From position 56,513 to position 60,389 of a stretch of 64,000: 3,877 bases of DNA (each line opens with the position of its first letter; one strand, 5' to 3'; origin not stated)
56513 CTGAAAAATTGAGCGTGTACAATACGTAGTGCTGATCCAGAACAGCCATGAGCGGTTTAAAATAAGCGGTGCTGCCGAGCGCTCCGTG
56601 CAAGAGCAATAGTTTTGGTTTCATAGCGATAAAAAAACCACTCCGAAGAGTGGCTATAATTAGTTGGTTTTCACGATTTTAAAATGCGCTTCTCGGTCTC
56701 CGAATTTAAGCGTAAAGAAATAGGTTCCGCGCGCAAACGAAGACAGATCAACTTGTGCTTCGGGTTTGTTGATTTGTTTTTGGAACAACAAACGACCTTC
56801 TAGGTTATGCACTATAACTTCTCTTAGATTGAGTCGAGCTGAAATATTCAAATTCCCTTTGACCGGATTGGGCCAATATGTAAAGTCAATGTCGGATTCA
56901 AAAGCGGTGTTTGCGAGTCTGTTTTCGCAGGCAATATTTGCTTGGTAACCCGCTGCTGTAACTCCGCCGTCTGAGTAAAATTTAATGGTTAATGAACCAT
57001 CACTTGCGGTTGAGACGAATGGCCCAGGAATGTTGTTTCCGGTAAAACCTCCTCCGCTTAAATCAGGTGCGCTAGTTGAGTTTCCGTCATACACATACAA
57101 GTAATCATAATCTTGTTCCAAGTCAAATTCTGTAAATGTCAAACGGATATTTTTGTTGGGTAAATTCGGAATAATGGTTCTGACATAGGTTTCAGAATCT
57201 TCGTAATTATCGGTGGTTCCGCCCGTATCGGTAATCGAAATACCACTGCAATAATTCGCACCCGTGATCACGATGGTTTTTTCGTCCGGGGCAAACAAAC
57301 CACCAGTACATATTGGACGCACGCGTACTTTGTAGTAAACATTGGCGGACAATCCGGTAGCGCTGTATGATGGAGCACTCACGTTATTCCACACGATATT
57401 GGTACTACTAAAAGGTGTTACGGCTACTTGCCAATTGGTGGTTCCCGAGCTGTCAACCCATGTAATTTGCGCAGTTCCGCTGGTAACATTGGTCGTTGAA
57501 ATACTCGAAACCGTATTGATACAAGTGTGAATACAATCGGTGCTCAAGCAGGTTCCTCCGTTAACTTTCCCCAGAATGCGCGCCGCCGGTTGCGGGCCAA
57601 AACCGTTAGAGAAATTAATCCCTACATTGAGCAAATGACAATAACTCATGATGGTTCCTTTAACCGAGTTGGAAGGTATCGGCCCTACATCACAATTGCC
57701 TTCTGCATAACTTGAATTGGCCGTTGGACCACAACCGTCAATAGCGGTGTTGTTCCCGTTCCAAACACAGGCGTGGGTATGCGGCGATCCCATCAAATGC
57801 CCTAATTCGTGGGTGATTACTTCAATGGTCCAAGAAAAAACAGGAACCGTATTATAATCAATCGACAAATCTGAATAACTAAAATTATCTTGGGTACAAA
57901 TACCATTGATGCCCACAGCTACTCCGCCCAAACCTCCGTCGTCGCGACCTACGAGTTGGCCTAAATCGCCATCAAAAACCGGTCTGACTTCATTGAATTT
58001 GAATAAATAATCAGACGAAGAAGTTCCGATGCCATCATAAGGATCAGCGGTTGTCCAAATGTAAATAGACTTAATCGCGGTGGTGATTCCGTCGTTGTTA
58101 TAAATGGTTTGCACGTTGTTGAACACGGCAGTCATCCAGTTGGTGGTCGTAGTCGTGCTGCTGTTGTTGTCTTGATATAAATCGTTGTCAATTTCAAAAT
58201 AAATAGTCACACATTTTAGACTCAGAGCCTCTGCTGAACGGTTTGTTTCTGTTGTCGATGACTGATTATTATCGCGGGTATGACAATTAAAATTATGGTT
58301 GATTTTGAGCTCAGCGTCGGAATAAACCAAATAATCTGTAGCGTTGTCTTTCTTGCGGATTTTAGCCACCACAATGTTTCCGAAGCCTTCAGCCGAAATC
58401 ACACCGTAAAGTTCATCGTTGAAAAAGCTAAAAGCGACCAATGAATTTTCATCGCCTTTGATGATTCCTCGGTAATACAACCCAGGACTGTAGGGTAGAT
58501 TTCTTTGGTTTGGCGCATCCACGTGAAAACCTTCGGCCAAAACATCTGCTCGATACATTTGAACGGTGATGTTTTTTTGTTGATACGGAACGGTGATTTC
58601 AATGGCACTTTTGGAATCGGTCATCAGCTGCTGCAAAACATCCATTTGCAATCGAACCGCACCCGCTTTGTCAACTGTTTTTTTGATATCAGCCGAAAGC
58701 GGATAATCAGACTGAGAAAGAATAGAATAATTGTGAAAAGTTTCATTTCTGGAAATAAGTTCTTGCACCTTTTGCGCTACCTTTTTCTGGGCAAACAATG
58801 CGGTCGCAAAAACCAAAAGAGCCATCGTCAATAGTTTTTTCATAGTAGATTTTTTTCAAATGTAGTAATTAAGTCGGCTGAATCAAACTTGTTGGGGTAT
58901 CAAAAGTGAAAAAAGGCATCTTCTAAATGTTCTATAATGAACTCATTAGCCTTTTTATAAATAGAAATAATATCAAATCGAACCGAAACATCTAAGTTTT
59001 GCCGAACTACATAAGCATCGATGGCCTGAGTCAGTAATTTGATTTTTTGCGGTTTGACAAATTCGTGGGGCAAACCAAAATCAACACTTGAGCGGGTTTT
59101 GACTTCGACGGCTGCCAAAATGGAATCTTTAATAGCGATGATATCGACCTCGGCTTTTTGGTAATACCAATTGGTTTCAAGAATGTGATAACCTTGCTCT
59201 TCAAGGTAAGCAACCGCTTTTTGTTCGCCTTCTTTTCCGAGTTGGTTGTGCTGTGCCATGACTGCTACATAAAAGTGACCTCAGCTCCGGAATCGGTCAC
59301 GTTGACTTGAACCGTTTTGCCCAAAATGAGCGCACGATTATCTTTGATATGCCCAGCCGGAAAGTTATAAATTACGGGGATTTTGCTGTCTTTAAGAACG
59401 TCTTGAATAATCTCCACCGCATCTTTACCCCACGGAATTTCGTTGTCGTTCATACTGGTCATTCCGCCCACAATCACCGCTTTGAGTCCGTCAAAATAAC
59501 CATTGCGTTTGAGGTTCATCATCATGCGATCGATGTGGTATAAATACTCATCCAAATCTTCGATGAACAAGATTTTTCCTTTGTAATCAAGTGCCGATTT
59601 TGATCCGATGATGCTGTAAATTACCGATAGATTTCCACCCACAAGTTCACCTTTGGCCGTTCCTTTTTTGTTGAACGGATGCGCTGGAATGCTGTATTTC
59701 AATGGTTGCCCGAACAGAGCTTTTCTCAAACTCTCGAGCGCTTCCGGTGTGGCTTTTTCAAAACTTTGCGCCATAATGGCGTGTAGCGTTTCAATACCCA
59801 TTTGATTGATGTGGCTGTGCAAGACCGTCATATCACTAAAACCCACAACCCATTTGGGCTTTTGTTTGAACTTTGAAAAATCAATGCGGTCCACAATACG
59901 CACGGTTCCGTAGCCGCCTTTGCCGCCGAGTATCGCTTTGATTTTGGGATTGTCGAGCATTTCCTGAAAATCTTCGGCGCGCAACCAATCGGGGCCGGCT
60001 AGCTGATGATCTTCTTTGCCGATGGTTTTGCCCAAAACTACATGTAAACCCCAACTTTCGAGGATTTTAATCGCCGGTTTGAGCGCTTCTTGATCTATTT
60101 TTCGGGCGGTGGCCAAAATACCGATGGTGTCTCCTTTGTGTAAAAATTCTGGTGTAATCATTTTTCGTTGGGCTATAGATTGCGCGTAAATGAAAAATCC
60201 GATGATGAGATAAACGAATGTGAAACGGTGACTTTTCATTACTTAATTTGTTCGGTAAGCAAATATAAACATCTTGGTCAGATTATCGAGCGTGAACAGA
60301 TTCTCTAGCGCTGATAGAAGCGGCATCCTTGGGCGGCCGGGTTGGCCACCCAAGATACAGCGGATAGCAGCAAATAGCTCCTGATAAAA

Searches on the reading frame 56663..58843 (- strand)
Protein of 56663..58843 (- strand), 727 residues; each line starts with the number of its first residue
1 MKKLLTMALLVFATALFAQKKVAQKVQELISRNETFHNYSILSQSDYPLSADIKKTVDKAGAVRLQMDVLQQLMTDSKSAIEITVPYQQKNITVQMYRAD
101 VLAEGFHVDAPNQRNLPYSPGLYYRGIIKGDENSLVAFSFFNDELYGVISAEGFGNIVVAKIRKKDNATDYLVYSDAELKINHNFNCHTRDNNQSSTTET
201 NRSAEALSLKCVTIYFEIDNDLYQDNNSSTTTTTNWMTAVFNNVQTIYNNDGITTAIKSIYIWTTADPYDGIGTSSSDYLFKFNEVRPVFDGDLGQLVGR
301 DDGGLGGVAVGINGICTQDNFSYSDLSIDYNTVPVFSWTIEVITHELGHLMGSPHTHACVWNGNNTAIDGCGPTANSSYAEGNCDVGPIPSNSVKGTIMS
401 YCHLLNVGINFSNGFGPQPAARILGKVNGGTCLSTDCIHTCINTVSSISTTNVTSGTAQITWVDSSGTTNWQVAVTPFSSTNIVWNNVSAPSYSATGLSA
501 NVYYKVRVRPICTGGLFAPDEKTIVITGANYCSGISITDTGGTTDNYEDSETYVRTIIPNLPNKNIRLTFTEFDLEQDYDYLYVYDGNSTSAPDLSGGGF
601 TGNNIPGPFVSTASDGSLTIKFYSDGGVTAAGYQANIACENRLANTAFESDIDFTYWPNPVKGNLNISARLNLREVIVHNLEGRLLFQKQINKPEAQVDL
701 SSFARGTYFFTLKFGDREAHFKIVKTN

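Call 37: search_protein_families(library=pfam, proteins=[window:56663-58843:-], max_evalue=0.00001)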
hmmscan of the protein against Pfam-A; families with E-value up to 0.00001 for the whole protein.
window:56663-58843:- (727 aa): 5 families
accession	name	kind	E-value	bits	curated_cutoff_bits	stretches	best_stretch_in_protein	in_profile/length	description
PF13688.12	Reprolysin_5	-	2.5e-14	54.4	27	1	210-383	3-181/196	Metallo-peptidase family M12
PF13582.12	Reprolysin_3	-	3.7e-10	40.8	22.4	1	237-356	4-123/123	Metallo-peptidase family M12B Reprolysin-like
PF00431.26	CUB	-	9.3e-10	39.2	21.4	1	558-636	31-109/110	CUB domain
PF18962.6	Por_Secre_tail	-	2.1e-09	38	27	1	657-722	2-72/75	Secretion system C-terminal sorting domain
PF13574.12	Reprolysin_2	-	2.4e-07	31.3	27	1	232-378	3-160/195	Metallo-peptidase family M12B Reprolysin-like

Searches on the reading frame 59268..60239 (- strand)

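Call 37: search_protein_families(library=pfam, proteins=[window:59268-60239:-], max_evalue=0.00001)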
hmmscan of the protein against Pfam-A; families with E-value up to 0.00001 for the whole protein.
window:59268-60239:- (324 aa): 2 families
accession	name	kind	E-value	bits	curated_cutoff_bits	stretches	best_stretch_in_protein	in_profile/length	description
PF17676.7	Peptidase_S66C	-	2.2e-34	119.1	23.7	1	196-312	1-120/120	LD-carboxypeptidase C-terminal domain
PF02016.21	Peptidase_S66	-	6.1e-34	117.2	25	1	39-154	1-121/121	LD-carboxypeptidase N-terminal domain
